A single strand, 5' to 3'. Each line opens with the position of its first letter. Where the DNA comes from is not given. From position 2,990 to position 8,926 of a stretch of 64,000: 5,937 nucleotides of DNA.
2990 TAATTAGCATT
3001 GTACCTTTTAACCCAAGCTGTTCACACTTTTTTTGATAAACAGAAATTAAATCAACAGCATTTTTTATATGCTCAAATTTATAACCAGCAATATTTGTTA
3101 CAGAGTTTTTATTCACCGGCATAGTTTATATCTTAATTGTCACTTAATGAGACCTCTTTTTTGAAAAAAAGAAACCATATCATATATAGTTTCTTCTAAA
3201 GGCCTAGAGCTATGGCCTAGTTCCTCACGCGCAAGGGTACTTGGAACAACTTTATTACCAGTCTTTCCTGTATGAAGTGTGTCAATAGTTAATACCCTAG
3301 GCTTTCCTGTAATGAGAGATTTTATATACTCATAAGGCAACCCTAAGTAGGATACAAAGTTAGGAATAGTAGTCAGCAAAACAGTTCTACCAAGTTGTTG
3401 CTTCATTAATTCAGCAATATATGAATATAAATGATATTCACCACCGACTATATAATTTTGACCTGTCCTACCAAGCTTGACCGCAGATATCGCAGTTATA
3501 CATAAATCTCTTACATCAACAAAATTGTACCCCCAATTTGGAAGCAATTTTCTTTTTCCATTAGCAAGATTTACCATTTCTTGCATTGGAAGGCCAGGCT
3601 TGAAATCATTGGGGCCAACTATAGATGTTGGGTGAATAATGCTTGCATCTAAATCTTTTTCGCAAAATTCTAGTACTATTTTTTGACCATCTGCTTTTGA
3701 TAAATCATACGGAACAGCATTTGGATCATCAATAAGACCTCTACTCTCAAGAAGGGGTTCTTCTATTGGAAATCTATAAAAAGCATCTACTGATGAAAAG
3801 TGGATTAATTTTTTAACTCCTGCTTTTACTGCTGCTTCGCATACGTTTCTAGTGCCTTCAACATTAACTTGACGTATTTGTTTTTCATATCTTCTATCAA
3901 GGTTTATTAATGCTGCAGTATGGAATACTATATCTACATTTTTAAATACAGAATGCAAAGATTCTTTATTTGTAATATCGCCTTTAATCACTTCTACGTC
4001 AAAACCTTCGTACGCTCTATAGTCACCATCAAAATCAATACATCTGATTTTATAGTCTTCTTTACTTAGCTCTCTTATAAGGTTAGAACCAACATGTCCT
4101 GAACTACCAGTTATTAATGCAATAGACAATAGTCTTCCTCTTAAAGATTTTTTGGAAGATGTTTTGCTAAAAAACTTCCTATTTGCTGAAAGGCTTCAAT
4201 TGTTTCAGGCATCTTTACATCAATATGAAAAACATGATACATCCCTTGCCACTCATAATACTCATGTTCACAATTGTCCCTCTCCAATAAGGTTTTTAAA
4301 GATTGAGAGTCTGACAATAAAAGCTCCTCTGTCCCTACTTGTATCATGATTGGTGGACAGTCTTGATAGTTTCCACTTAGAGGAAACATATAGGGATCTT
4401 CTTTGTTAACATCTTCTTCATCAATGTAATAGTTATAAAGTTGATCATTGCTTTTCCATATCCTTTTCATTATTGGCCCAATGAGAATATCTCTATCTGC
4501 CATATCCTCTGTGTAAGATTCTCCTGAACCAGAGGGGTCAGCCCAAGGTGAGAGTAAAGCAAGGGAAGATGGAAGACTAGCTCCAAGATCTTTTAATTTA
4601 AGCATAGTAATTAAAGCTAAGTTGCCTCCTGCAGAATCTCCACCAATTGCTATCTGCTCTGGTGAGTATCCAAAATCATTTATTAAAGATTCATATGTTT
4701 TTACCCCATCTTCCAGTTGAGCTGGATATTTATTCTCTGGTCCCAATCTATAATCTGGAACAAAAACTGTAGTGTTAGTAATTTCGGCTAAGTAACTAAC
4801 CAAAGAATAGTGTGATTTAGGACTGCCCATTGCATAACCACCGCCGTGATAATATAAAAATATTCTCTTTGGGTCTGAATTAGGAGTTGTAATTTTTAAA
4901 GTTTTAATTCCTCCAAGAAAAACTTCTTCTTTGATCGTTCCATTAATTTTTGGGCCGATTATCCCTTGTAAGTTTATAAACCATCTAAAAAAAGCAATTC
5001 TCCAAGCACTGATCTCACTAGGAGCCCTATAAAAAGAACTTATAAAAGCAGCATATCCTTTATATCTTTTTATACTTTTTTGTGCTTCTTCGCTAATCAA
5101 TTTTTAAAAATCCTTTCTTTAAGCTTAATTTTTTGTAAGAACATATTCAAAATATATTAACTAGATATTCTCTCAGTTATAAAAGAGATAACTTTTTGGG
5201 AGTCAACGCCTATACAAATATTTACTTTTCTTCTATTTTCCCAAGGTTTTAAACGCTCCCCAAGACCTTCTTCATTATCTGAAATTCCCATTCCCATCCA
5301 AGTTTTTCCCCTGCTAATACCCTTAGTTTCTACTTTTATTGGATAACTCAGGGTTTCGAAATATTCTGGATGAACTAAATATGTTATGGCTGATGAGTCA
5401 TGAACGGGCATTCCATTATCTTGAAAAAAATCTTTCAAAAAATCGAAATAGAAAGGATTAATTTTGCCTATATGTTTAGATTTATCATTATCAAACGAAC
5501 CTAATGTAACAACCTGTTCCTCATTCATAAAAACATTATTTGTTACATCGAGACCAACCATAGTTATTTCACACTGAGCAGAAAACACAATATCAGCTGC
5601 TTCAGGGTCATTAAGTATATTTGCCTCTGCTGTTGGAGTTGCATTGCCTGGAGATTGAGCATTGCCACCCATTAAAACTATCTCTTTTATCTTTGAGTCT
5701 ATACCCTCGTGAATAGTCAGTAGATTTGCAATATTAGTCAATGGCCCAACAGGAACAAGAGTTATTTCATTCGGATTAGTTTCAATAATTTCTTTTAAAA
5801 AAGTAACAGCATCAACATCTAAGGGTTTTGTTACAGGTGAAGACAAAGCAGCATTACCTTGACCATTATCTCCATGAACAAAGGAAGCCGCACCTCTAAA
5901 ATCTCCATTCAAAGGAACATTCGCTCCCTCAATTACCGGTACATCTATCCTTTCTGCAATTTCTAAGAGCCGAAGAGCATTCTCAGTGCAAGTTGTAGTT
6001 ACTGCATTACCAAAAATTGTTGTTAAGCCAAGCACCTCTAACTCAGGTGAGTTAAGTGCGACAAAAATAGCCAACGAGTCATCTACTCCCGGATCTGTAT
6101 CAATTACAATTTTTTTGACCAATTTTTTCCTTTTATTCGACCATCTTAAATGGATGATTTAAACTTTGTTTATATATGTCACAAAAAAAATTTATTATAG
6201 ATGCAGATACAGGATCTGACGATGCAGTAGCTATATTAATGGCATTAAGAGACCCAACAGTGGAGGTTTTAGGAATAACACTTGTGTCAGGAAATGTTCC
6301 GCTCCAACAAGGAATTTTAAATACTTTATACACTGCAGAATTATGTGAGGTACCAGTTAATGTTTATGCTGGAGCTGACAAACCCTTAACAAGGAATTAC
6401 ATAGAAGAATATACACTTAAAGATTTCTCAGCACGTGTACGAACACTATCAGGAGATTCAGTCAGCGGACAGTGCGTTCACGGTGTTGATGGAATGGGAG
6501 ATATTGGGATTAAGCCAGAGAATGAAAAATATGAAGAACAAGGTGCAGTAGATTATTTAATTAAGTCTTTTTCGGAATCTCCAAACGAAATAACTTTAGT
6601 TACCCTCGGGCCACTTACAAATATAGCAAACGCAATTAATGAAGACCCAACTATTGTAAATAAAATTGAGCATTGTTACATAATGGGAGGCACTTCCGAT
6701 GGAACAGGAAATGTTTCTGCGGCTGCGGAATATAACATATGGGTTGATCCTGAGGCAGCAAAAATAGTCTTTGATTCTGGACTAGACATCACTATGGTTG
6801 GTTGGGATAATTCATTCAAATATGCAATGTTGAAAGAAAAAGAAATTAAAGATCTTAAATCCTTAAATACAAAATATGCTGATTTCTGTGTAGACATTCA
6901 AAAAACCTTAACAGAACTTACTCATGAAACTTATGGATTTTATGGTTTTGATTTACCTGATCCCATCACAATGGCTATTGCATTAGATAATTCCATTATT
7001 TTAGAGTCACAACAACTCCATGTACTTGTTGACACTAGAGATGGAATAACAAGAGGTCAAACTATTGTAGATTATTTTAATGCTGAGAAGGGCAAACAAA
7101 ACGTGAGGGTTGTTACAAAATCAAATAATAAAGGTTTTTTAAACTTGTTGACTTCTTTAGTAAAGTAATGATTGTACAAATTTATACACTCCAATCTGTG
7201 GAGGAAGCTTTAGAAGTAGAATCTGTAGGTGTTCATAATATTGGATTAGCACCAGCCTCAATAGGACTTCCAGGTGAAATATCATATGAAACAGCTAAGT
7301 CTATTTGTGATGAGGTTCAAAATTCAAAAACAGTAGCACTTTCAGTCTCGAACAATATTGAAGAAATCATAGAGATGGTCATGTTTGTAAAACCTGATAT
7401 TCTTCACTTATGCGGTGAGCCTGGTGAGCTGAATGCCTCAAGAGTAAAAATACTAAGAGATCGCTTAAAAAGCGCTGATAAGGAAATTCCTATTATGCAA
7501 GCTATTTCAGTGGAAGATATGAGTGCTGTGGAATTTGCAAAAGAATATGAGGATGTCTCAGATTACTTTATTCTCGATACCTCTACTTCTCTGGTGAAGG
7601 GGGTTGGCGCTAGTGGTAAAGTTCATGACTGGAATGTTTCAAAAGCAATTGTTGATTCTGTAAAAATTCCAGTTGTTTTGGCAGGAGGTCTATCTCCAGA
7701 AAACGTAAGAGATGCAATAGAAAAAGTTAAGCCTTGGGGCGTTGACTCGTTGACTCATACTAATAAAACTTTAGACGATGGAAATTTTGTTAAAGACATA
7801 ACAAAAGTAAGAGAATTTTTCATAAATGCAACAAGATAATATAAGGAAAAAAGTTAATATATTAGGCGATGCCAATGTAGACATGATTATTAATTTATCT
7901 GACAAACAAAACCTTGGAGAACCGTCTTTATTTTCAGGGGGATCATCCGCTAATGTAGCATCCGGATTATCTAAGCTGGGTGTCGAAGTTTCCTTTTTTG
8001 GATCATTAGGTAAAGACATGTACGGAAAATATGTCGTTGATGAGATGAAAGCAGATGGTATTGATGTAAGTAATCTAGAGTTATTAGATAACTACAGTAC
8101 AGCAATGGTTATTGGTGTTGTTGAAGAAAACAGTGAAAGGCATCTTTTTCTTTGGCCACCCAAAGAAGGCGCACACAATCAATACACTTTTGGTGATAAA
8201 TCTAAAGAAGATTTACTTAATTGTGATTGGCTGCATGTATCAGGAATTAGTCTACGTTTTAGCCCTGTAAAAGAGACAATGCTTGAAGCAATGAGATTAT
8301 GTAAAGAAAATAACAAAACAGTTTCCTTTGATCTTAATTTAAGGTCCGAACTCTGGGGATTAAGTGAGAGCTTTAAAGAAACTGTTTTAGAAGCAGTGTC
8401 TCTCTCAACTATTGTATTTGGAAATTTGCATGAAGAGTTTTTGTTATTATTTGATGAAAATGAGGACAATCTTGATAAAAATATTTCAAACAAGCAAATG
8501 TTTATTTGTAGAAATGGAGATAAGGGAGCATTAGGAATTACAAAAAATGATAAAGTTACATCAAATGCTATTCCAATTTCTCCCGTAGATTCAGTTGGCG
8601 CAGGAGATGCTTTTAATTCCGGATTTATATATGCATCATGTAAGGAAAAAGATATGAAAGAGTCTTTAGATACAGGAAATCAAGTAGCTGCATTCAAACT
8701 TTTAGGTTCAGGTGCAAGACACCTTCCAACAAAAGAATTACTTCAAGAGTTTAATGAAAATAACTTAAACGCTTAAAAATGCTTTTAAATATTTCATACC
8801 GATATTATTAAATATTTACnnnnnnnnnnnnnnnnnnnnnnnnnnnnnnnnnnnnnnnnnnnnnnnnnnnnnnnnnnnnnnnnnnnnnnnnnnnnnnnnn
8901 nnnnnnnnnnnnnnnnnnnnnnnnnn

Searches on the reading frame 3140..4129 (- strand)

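Call 50: search_protein_families(library=pfam, proteins=[window:3140-4129:-], max_evalue=0.00001)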
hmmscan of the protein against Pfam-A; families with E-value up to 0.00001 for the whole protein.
window:3140-4129:- (329 aa): 8 families
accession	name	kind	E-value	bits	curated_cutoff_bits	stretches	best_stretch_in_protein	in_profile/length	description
PF01370.27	Epimerase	-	2.8e-29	102.7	20.9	1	4-229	1-240/240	NAD dependent epimerase/dehydratase family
PF01073.25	3Beta_HSD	-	2.3e-25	89.6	22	1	5-178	1-189/280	3-beta hydroxysteroid dehydrogenase/isomerase family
PF07993.18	NAD_binding_4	-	3.4e-17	62.9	20.1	1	48-179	66-214/258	Male sterility protein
PF16363.11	GDP_Man_Dehyd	-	5.1e-14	52.9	27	1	5-196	1-212/332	GDP-mannose 4,6 dehydratase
PF05368.20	NmrA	-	5.8e-14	52.8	27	1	5-114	6-107/298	NmrA-like family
PF13460.12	NAD_binding_10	-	8.5e-13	49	27.2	1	8-118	1-103/184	NAD(P)H-binding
PF02719.21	Polysacc_synt_2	-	1.4e-11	44.6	20.2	1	5-113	2-128/293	Polysaccharide biosynthesis protein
PF04321.23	RmlD_sub_bind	-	7.6e-11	42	27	1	5-114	4-102/287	RmlD substrate binding domain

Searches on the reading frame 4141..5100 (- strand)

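Call 50: search_protein_families(library=pfam, proteins=[window:4141-5100:-], max_evalue=0.00001)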
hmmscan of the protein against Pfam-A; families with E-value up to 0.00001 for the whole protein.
window:4141-5100:- (319 aa): 3 families
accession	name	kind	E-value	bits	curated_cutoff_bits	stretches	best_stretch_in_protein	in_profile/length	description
PF07859.19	Abhydrolase_3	-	2.7e-47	161.7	25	1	82-292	2-209/210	alpha/beta hydrolase fold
PF10340.15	Say1_Mug180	-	8.1e-19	68.2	21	1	72-208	118-256/374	Steryl acetyl hydrolase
PF20434.5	BD-FAE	-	6.7e-10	39.3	26.8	1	75-168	10-109/215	BD-FAE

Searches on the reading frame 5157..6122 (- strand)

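Call 50: search_protein_families(library=pfam, proteins=[window:5157-6122:-], max_evalue=0.00001)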
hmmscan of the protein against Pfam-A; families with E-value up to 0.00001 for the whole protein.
window:5157-6122:- (321 aa): 1 family
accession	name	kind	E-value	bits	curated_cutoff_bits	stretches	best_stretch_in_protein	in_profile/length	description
PF01156.24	IU_nuc_hydro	-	1.6e-85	287.8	34.2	1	5-311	1-295/297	Inosine-uridine preferring nucleoside hydrolase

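Call 80: search_protein_families(library=ncbifam, proteins=[window:5157-6122:-], max_evalue=1e-10)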
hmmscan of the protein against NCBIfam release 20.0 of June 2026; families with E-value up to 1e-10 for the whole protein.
window:5157-6122:- (321 aa): 4 families
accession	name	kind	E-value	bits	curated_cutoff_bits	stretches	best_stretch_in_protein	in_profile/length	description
NF008036.0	PRK10768.1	equivalog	2.3e-71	240.4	382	1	2-317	2-298/304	ribonucleoside hydrolase RihC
NF007761.0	PRK10443.1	equivalog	6.6e-68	229.1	433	1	1-320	1-308/311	pyrimidine-specific ribonucleoside hydrolase RihA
NF052221.1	UridNuclsHydUriH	equivalog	1e-59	202.2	450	1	4-282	1-276/310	uridine-preferring nucleoside hydrolase UriH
NF007417.0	PRK09955.1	equivalog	8.2e-47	159.6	459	1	3-274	4-269/313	ribosylpyrimidine nucleosidase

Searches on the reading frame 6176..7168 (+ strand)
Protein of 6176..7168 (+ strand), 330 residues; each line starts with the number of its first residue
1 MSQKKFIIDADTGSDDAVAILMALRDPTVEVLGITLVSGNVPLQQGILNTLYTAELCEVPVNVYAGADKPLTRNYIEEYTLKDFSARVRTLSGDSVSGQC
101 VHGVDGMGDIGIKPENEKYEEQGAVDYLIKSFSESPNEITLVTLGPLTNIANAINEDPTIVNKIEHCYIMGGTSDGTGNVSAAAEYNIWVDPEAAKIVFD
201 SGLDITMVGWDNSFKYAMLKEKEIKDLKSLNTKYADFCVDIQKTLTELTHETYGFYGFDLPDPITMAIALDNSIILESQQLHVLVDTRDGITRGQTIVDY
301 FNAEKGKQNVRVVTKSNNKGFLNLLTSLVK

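Call 50: search_protein_families(library=pfam, proteins=[window:6176-7168:+], max_evalue=0.00001)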
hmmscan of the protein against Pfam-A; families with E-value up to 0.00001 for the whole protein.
window:6176-7168:+ (330 aa): 1 family
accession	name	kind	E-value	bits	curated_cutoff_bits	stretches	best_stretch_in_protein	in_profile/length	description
PF01156.24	IU_nuc_hydro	-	1.6e-87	294.4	34.2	1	7-322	2-296/297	Inosine-uridine preferring nucleoside hydrolase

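Call 80: search_protein_families(library=ncbifam, proteins=[window:6176-7168:+], max_evalue=1e-10)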
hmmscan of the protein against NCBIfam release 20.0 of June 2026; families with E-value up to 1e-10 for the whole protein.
window:6176-7168:+ (330 aa): 4 families
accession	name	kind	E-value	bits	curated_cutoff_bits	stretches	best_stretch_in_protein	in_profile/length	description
NF052221.1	UridNuclsHydUriH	equivalog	6.5e-59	199.6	450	1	5-329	1-306/310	uridine-preferring nucleoside hydrolase UriH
NF007761.0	PRK10443.1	equivalog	4.4e-57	193.5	433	1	4-328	3-306/311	pyrimidine-specific ribonucleoside hydrolase RihA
NF008036.0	PRK10768.1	equivalog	4.9e-56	190.1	382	2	99-327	78-298/304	ribonucleoside hydrolase RihC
NF007417.0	PRK09955.1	equivalog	1.6e-54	185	459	1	1-329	1-306/313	ribosylpyrimidine nucleosidase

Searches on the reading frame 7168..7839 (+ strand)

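Call 50: search_protein_families(library=pfam, proteins=[window:7168-7839:+], max_evalue=0.00001)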
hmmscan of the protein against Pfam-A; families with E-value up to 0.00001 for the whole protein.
window:7168-7839:+ (223 aa): 1 family
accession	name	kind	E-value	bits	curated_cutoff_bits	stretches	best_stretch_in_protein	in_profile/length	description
PF00697.28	PRAI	-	3.4e-16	60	22.7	1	9-194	7-172/193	N-(5'phosphoribosyl)anthranilate (PRA) isomerase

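Call 80: search_protein_families(library=ncbifam, proteins=[window:7168-7839:+], max_evalue=1e-10)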
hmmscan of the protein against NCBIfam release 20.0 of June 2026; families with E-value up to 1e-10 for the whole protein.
window:7168-7839:+ (223 aa): 8 families
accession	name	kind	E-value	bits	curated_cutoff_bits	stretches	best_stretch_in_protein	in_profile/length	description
NF002298.0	PRK01222.1-4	equivalog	1.7e-23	83.4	215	1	3-220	5-201/209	phosphoribosylanthranilate isomerase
NF002295.0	PRK01222.1-1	equivalog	1.9e-22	79.8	216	1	9-220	14-209/219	phosphoribosylanthranilate isomerase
NF002299.0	PRK01222.1-6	equivalog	2.4e-16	59.8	231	1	13-221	30-224/231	phosphoribosylanthranilate isomerase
NF006945.0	PRK09427.1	equivalog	1.2e-15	57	380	1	8-218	267-455/461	bifunctional indole-3-glycerol-phosphate synthase TrpC/phosphoribosylanthranilate isomerase TrpF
NF002304.0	PRK01222.2-4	equivalog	3e-15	56.2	181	1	36-213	34-201/208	phosphoribosylanthranilate isomerase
NF002296.0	PRK01222.1-2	equivalog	7.5e-15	55.4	270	1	20-218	27-209/221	phosphoribosylanthranilate isomerase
NF002300.0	PRK01222.1-7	equivalog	2e-12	47.2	212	1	3-218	4-188/195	phosphoribosylanthranilate isomerase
NF002297.0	PRK01222.1-3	equivalog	2.9e-11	43.3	259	1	3-221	3-199/204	phosphoribosylanthranilate isomerase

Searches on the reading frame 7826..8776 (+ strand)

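Call 50: search_protein_families(library=pfam, proteins=[window:7826-8776:+], max_evalue=0.00001)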
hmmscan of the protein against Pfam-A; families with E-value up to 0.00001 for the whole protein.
window:7826-8776:+ (316 aa): 1 family
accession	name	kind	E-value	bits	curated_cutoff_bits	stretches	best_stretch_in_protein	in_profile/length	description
PF00294.29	PfkB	-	1.8e-49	169.2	25.8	1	8-299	2-297/302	pfkB family carbohydrate kinase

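Call 80: search_protein_families(library=ncbifam, proteins=[window:7826-8776:+], max_evalue=1e-10)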
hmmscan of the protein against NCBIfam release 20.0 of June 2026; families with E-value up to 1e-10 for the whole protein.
window:7826-8776:+ (316 aa): 17 families
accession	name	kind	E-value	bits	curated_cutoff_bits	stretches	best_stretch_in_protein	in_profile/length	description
TIGR04382.1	myo_inos_iolC_N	equivalog_domain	1e-45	156.4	300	1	36-309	32-308/309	5-dehydro-2-deoxygluconokinase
NF006957.1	PRK09434.1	equivalog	2.2e-42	145.6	450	1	8-288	2-277/302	fructokinase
NF053626.1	RibKinHalex1628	equivalog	2.5e-31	109.3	330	1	37-309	37-290/293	ATP-dependent ribose-1-phosphate kinase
TIGR02152.1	D_ribokin_bact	equivalog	1.2e-26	93.7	299.65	1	10-304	1-294/298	ribokinase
NF040938.1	KDG_KDGal_kin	equivalog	6.5e-26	91.1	400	1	38-308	30-301/305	bifunctional 2-dehydro-3-deoxygluconokinase/2-dehydro-3-deoxygalactonokinase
NF049991.1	TagKinase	equivalog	1.4e-24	86.5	420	1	36-290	39-294/321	tagatose kinase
NF041332.1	KDG_KDGal_kin_Halo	equivalog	6e-23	81.8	440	1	36-304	31-304/320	bifunctional 2-dehydro-3-deoxygluconokinase/2-dehydro-3-deoxygalactonokinase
NF052444.1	DhDoxglucKinKdgK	equivalog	1.8e-22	80.1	400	1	20-293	9-291/303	2-dehydro-3-deoxygluconokinase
NF041633.1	trifunc_aldol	exception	1.9e-22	79.5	700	1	37-203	272-438/580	KHG/KDPG aldolase/sugar kinase fusion protein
NF047869.1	myo_kin_aldol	exception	9.6e-20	70.4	600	1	35-181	36-181/586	bifunctional 5-dehydro-2-deoxygluconokinase/5-dehydro-2-deoxyphosphogluconate aldolase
NF008353.0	PRK11142.1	equivalog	1.3e-19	70.9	341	0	8-166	3-161/307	ribokinase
NF041134.1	R1P_kin_Thcocales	equivalog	1.2e-18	67.5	500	1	34-299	33-270/291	ADP-dependent ribose-1-phosphate kinase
NF007321.0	PRK09813.1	equivalog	1.7e-18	67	247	1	8-291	2-254/261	fructoselysine 6-kinase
TIGR03168.1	1-PFK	subfamily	5.9e-16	58.2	216.4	0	227-308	217-297/305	hexose kinase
TIGR03828.1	pfkB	equivalog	2.8e-15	56.2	292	1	34-309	31-298/305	1-phosphofructokinase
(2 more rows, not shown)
